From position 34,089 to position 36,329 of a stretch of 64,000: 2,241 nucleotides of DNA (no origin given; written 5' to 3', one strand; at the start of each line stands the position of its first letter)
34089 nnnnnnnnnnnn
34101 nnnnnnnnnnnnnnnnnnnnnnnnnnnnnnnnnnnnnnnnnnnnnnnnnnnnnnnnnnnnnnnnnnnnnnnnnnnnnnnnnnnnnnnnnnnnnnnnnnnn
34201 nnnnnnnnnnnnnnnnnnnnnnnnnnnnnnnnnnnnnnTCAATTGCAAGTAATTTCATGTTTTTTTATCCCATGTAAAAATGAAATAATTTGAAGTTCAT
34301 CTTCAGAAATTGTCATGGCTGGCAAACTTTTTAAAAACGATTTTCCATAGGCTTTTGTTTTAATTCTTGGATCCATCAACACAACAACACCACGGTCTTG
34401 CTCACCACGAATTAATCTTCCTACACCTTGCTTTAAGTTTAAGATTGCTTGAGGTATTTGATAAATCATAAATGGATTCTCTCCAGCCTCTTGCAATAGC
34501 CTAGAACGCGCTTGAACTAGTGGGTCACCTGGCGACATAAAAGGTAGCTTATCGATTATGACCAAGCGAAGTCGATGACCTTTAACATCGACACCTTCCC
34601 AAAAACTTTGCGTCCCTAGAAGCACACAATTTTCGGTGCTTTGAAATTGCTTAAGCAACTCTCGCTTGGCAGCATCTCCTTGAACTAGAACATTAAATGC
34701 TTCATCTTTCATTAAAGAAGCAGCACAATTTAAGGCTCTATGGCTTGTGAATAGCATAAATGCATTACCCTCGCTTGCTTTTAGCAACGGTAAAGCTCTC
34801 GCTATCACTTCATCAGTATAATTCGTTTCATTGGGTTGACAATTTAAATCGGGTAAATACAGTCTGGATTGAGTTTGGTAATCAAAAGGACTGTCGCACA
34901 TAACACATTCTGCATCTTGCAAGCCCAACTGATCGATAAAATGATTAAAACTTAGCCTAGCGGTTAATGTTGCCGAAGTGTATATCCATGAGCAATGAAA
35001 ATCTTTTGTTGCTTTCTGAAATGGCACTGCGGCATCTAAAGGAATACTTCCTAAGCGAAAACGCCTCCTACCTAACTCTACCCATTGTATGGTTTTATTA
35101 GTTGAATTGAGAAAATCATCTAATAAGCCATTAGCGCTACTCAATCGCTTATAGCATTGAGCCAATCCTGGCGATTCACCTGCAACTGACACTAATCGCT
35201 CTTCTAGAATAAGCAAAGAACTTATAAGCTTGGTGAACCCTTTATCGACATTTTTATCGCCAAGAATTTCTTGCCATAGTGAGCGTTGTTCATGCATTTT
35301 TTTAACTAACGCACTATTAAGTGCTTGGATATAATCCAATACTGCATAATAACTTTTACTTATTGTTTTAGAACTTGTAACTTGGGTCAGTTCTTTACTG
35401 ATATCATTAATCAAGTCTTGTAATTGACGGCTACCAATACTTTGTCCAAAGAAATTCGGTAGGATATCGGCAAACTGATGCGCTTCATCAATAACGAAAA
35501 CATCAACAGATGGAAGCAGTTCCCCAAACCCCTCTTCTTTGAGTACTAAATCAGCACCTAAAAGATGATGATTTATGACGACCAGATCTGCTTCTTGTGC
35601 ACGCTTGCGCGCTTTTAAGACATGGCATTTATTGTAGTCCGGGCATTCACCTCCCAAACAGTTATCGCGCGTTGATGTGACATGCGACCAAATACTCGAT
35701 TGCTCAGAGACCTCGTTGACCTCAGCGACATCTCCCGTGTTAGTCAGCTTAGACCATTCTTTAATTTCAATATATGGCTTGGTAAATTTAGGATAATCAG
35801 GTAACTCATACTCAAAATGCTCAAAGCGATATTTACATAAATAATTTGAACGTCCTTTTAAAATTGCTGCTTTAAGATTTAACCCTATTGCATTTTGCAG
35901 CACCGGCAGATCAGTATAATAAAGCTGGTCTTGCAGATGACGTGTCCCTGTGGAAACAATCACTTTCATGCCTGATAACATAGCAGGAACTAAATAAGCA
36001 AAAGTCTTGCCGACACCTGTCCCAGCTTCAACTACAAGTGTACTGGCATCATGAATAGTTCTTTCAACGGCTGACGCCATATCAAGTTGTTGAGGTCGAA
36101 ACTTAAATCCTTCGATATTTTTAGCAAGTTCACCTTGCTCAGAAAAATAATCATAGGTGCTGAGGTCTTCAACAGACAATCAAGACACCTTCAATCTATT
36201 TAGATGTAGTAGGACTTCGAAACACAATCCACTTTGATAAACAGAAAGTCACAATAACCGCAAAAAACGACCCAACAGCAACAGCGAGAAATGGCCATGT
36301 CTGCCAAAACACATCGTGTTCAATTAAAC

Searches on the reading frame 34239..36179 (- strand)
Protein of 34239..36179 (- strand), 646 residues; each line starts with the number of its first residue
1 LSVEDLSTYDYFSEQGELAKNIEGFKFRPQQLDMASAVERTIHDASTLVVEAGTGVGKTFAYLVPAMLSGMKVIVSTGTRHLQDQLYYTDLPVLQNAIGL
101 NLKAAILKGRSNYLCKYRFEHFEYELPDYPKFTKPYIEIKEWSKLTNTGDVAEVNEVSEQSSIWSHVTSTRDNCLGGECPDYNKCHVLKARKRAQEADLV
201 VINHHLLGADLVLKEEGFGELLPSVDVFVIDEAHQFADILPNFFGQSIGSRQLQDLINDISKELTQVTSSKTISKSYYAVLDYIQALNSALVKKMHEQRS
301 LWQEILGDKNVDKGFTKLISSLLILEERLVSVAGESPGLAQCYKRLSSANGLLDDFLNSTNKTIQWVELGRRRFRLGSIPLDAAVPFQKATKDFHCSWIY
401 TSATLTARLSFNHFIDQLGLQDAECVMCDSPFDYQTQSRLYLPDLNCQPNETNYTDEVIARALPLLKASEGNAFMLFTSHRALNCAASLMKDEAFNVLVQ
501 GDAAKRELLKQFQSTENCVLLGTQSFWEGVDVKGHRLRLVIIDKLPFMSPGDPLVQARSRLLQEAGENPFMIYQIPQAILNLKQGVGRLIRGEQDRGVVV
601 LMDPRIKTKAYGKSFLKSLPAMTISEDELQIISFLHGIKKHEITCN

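Call 7: search_protein_families(library=ncbifam, proteins=[window:34239-36179:-], max_evalue=0.00001)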
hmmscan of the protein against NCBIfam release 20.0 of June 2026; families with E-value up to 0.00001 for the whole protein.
window:34239-36179:- (646 aa): 7 families
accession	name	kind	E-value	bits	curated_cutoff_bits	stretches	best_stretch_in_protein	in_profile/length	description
NF053712.1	repair_DEAH_YoaA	equivalog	2.5e-236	786.3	680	1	10-635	2-629/630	DNA repair helicase YoaA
NF005981.0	PRK08074.1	equivalog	1.4e-124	417.1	789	2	352-630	626-919/931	ATP-dependent DNA helicase DinG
NF008729.0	PRK11747.1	equivalog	2e-113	380.3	598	2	397-625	464-700/703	ATP-dependent DNA helicase DinG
TIGR01407.1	dinG_rel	hypoth_equivalog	7.5e-106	355.3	547.7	1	21-623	240-871/889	putative DnaQ family exonuclease/DinG family helicase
NF005569.0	PRK07246.1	equivalog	6.1e-55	186.9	794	2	449-625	627-804/820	bifunctional DnaQ family exonuclease/ATP-dependent helicase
TIGR03117.2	cas_csf4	equivalog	9.4e-23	80.3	400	2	23-122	125-227/800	type IV CRISPR-associated DEAD/DEAH-box helicase Csf4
TIGR00604.1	rad3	subfamily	3e-14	52.6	246.95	1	528-613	597-683/706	DNA repair helicase (rad3)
